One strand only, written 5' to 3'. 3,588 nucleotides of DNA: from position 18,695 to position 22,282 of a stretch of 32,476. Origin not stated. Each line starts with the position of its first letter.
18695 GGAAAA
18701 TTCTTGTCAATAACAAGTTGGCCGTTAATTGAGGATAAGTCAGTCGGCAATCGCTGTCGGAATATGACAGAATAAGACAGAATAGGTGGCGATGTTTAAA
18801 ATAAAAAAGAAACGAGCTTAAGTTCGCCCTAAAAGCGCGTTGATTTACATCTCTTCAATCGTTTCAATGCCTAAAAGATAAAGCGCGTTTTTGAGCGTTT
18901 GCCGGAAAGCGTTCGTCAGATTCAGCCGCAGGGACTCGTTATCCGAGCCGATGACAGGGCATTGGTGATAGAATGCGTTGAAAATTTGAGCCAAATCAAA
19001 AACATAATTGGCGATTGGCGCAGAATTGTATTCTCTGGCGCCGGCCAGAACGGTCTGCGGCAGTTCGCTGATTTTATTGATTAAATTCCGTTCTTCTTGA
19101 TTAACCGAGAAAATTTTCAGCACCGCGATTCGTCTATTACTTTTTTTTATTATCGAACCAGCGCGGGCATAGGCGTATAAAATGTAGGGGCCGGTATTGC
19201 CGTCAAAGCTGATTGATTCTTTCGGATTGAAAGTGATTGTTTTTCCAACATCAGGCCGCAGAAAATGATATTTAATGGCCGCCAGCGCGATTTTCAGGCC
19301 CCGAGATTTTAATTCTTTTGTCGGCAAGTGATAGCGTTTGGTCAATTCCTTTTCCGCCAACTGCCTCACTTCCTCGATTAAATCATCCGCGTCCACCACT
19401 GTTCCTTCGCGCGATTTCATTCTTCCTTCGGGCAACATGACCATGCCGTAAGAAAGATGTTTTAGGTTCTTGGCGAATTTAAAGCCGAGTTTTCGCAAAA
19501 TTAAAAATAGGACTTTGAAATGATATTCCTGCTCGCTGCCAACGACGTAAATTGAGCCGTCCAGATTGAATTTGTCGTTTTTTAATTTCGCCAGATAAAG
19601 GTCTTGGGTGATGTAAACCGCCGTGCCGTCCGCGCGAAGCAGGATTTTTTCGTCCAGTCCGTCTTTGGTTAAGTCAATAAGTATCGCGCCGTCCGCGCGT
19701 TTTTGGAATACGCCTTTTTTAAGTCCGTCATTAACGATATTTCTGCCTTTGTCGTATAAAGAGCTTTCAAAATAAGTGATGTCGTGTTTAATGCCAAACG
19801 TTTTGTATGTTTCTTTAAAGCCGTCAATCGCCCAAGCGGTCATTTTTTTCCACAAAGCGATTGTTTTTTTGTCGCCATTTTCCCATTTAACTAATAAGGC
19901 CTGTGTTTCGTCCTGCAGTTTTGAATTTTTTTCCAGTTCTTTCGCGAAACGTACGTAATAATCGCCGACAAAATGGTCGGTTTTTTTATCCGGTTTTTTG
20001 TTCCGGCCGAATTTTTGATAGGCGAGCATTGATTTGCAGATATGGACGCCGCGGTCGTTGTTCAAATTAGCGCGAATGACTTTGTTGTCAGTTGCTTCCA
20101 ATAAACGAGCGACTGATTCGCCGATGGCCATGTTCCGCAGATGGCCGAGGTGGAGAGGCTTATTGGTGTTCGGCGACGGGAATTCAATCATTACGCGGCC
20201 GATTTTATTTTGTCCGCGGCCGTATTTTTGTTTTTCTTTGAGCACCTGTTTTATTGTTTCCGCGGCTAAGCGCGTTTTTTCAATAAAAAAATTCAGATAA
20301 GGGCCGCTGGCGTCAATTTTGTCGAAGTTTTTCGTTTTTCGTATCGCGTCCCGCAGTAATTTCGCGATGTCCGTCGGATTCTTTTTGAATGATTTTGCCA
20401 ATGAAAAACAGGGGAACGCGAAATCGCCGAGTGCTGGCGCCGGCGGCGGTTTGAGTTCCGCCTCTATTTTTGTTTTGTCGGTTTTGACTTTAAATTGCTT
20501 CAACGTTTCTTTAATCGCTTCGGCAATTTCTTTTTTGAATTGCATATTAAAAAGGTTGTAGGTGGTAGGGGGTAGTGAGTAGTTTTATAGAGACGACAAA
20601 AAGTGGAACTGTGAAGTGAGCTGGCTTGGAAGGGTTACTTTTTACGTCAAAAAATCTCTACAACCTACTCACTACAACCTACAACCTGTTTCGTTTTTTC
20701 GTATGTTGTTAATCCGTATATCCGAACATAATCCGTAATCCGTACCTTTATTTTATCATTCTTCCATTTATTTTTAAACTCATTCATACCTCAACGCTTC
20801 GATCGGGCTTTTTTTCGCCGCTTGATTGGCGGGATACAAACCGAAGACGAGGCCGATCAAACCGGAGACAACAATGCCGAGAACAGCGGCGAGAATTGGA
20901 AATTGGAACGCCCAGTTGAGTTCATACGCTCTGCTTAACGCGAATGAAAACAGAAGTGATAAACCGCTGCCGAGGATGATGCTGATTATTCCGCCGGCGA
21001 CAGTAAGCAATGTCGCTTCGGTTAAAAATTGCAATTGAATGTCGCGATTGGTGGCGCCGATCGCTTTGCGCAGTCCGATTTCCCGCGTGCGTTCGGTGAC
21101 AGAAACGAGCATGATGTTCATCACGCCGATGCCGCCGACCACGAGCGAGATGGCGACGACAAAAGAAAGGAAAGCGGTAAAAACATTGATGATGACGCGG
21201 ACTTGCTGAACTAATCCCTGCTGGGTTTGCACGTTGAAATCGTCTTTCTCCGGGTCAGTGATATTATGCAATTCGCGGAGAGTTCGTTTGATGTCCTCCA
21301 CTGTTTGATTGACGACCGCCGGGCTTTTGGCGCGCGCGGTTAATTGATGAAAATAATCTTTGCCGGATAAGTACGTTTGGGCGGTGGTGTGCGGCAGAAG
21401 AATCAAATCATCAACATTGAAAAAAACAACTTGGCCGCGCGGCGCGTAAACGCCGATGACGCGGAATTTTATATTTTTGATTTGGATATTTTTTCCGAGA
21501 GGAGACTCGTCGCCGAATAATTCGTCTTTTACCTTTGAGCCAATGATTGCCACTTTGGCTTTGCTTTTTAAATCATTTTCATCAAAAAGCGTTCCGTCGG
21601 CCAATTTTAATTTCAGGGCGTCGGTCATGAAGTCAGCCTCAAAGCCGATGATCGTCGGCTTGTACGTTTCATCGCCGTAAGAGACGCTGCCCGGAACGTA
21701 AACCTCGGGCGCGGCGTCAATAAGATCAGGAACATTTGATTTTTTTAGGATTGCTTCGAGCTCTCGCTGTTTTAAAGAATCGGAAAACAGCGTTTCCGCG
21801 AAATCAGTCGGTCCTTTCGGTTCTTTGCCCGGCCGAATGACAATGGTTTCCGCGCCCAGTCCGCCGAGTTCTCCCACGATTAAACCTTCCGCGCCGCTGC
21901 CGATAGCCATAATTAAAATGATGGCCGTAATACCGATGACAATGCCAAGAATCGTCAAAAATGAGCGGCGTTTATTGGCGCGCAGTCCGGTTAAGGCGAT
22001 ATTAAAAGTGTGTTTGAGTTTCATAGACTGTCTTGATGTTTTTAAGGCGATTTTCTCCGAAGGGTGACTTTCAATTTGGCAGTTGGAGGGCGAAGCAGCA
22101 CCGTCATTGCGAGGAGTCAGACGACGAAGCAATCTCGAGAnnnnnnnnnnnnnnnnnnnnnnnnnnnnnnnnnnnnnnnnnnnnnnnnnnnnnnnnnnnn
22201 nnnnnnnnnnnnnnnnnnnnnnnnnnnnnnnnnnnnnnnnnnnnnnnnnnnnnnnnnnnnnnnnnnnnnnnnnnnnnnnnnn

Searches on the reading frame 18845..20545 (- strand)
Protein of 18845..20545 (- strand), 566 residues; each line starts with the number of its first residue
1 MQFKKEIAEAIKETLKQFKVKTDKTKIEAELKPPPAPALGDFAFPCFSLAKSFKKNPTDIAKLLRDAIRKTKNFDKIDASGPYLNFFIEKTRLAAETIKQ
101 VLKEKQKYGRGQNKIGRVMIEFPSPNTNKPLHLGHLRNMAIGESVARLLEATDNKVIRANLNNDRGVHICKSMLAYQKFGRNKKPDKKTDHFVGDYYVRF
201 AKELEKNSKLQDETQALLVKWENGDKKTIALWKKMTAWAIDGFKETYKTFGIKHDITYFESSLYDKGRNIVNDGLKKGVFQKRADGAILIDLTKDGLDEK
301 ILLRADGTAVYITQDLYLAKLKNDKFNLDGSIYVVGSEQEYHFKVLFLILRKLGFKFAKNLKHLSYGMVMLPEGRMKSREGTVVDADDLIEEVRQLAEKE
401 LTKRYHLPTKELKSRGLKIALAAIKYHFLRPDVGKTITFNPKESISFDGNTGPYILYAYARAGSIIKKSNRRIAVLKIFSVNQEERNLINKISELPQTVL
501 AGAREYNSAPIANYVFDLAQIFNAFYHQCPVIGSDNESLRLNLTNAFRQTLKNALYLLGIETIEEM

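Call 70: search_protein_families(library=pfam, proteins=[window:18845-20545:-], max_evalue=0.0001)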
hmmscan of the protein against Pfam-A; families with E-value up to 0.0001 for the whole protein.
window:18845-20545:- (566 aa): 3 families
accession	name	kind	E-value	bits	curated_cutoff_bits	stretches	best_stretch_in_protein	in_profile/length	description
PF00750.26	tRNA-synt_1d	-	2.8e-50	171.7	23.3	1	97-429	1-337/349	tRNA synthetases class I (R), catalytic domain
PF05746.21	DALR_1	-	3.9e-29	101.6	22.3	1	455-566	1-117/117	DALR anticodon binding domain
PF03485.21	Arg_tRNA_synt_N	-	1.2e-18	67.9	21.5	1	6-88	2-85/85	Arginyl tRNA synthetase N terminal domain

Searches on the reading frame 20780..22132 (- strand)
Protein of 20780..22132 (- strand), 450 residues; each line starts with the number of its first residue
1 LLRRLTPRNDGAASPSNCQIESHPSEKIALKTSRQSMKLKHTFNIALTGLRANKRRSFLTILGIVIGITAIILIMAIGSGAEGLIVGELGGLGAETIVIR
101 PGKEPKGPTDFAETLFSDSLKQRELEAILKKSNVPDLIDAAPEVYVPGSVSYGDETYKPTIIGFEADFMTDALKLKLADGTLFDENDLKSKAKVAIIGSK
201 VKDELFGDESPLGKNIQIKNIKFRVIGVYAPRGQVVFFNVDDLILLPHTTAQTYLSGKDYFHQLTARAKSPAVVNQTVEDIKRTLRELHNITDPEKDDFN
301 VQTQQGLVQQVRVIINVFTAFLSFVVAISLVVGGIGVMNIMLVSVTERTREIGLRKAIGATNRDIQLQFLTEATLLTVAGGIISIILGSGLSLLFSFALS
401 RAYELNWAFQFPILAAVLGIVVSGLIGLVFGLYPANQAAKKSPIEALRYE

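Call 70: search_protein_families(library=pfam, proteins=[window:20780-22132:-], max_evalue=0.0001)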
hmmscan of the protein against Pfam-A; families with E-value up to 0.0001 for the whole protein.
window:20780-22132:- (450 aa): 2 families
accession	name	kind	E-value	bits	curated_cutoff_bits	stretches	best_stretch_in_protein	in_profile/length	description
PF12704.14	MacB_PCD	-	2.8e-42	145.8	27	1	57-283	1-206/207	MacB-like periplasmic core domain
PF02687.27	FtsX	-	2.9e-21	76.2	25.5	1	324-443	2-120/120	FtsX-like permease C-terminal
